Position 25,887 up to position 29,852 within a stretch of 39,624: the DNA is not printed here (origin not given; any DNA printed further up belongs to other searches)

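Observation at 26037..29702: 1,221-aa SGNH/SASA-type carbohydrate esterase fused to a gpW-like head-tail joining domain at the lambda W position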

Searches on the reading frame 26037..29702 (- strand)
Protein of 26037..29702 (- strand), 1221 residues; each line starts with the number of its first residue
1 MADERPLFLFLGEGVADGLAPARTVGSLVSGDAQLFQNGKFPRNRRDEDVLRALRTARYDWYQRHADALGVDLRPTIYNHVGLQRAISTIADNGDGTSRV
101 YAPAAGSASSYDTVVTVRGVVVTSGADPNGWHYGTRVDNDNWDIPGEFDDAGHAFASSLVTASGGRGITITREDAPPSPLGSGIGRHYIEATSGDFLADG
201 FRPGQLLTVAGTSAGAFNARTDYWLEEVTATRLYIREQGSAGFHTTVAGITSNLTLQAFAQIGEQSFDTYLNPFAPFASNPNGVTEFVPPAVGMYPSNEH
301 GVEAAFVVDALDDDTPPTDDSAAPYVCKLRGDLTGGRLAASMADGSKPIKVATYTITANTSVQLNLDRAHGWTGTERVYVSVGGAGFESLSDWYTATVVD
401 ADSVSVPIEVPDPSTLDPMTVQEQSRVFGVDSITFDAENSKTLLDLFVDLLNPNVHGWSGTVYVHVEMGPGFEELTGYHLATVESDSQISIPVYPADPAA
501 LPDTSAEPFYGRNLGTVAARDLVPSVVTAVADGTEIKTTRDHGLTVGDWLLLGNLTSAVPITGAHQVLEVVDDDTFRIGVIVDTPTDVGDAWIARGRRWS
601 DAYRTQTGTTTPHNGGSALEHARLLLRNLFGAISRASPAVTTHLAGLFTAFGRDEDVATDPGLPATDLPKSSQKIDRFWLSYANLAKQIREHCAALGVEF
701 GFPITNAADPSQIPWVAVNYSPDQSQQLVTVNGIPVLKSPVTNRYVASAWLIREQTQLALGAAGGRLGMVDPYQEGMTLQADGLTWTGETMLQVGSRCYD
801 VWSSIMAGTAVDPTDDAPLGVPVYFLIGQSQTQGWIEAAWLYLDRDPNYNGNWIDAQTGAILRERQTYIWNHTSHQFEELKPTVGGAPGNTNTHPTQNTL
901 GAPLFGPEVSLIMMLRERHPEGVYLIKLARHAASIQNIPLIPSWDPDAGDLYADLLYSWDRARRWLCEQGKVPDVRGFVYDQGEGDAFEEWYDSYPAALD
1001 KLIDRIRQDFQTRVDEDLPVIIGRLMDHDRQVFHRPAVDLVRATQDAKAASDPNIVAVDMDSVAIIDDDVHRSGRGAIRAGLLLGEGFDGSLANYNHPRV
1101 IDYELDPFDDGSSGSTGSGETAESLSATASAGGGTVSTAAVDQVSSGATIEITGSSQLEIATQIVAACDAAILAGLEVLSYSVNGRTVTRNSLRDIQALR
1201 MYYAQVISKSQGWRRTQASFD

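Call 3: search_protein_families(library=pfam, proteins=[window:26037-29702:-], max_evalue=1)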
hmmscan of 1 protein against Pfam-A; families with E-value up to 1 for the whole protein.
window:26037-29702:- (1221 aa): 2 families
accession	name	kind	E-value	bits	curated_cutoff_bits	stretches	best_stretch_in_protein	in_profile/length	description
PF03629.24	SASA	-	1.5e-14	54.6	24.8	1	823-1085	4-221/226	Carbohydrate esterase, sialic acid-specific acetylesterase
PF23309.1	DUF7083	-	0.14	12.7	27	1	975-1000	9-34/90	Domain of unknown function (DUF7083)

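Call 4: search_protein_families(library=phrogs, proteins=[window:26037-29702:-], max_evalue=0.01)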
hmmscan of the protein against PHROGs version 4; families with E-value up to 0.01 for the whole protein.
window:26037-29702:- (1221 aa): 1 family
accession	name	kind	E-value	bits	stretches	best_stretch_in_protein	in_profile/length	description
phrog_118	-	connector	7.4e-06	26.8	1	1158-1213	5-60/76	head-tail adaptor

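Call 5: search_dna_similar(query=window:26037-29702:-, collection=phages, mode=protein, max_rows=30)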
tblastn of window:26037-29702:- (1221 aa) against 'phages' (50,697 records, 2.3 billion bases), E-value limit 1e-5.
No match.

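Call 7: find_homologous_proteins(query=window:26037-29702:-)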
Query window:26037-29702:- (1221 aa): 4 proteins with E <= 0.001 among 8000 candidates.
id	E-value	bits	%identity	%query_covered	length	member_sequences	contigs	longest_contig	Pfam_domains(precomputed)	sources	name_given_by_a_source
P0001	0.0e+0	1820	100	65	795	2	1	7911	PF03629.25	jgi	jgi:hypothetical protein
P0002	0.0e+0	1020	57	54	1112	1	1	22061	PF03629.25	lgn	-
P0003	6.5e-269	913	45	67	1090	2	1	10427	PF03629.25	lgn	-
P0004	4.2e-248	844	44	59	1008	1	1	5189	PF03629.25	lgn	-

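Call 8: search_solved_structures(query=window:26037-29702:-, max_evalue=1, show_alignments=2)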
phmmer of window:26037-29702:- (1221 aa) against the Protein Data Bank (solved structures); distinct sequences matched with E-value up to 1: 1.
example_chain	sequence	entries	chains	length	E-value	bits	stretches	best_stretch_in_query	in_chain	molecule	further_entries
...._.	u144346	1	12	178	0.043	14.5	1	1161-1212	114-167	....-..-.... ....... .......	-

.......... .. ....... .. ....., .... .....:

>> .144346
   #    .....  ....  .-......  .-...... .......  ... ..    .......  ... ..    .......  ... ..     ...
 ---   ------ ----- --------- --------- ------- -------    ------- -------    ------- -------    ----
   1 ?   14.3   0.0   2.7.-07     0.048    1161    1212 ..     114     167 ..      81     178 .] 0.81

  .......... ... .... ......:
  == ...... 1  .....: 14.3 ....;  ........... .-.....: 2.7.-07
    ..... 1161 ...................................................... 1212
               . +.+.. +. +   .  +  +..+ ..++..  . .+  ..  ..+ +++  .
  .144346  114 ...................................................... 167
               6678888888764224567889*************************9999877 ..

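Call 10: find_encoding_contigs(protein=P0002, flank=10000)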
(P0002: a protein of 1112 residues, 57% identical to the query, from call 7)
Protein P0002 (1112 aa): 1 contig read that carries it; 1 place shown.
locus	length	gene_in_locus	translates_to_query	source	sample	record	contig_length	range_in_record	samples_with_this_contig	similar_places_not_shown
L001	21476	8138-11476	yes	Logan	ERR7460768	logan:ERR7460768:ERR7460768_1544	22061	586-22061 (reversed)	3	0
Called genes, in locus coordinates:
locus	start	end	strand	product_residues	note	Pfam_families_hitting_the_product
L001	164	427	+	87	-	-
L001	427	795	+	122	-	-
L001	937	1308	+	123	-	-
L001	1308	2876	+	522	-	-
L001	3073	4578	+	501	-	PF13264:DUF4055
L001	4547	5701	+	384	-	PF04233:Phage_Mu_F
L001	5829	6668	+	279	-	-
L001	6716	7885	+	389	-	-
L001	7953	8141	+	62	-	-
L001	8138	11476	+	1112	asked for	PF03629:SASA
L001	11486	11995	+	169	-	PF20557:DnaT_2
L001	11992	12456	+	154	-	-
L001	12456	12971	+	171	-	-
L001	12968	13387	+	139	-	PF13554:Phage_tail_terminator_5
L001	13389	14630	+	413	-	PF18906:Phage_tube_2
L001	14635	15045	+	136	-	PF27119:Phage_YdaY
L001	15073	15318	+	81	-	-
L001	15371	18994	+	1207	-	PF10145:PhageMin_Tail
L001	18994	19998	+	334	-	PF09343:DUF2460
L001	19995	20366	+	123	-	-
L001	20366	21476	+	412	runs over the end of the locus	PF09931:Phage_phiJL001_Gp84_N, PF09356:Phage_BR0599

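Call 12: find_encoding_contigs(protein=P0003, flank=10000)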
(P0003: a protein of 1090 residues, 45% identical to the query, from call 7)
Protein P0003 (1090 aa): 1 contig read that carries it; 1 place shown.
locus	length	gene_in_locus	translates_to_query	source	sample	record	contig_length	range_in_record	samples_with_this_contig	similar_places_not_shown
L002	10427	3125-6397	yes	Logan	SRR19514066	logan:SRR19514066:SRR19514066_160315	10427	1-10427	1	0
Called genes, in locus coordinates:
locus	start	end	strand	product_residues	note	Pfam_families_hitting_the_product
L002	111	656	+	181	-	-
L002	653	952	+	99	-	-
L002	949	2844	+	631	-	PF05876:GpA_ATPase, PF20454:GpA_nuclease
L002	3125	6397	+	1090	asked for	PF03629:SASA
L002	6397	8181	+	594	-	PF05136:Phage_portal_2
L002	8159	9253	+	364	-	-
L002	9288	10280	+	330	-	PF10124:Mu-like_gpT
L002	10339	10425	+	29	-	?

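Call 13: find_encoding_contigs(protein=P0004, flank=10000)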
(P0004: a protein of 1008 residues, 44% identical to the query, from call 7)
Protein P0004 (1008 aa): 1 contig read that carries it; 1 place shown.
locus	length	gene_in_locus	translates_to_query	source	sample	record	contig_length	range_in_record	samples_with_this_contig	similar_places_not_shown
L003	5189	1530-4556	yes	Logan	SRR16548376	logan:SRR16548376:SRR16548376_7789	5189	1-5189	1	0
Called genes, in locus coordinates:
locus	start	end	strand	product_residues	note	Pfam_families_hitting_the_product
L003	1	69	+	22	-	?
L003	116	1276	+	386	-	-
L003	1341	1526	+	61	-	-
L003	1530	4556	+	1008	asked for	PF03629:SASA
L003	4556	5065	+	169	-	PF20557:DnaT_2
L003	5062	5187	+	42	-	?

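Call 28: search_protein_families(library=phrogs, proteins=[L002:6179-6394:+, L001:11486-11995:+, L003:4556-5065:+, L001:7953-8141:+], max_evalue=1)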
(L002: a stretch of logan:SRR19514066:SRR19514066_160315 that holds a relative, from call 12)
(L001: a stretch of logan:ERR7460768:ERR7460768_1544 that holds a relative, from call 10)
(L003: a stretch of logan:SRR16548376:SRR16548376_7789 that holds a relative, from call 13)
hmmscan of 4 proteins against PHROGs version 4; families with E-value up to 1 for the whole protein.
L002:6179-6394:+ (72 aa): 5 families
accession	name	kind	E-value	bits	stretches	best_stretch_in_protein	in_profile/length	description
phrog_118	-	connector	5.9e-08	33.6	1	8-64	4-60/76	head-tail adaptor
phrog_5774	-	connector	1.1e-05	26.1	1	4-59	97-154/177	head-tail joining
phrog_2545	-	connector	0.048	14.7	1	13-66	5-56/68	head-tail adaptor Ad1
phrog_22059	-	unknown function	0.055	14.9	1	27-53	16-42/52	-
phrog_1937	-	unknown function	0.26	12.1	1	5-33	34-62/67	-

L001:11486-11995:+ (169 aa): 1 family
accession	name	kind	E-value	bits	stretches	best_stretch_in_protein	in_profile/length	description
phrog_477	-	connector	6.2e-35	121.9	1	1-165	19-177/220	head-tail adaptor Ad1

L003:4556-5065:+ (169 aa): 1 family
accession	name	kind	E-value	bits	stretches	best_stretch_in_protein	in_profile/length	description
phrog_477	-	connector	4.7e-30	105.9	1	1-162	19-171/220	head-tail adaptor Ad1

L001:7953-8141:+ (62 aa): 1 family
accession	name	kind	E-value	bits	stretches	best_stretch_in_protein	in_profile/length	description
phrog_4926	-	unknown function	0.18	13.4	1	19-45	26-52/75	-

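Call 50: find_related_loci(query=A1, collection=genome_contigs, flank=8000)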
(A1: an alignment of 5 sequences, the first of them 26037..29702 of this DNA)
Query A1 (1221 aa) in genome_contigs; peptide patterns used: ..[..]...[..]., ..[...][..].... (x = any residue, [..] = any of these).
101 stretches matched a pattern, but none encodes a relative of the query by tblastn (E <= 1e-3).

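Call 82: find_encoding_contigs(protein=P0001, flank=10000)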
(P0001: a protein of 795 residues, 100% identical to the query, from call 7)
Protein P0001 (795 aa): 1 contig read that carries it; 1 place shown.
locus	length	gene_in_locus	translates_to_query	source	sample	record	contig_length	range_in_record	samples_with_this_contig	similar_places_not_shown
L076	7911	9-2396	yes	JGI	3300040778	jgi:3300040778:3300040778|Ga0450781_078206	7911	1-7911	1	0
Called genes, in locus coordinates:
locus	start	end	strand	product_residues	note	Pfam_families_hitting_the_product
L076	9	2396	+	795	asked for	PF03629:SASA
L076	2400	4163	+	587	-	PF05136:Phage_portal_2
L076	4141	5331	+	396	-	-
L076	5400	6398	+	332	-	PF10124:Mu-like_gpT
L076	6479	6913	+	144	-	-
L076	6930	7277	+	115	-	-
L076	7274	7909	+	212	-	?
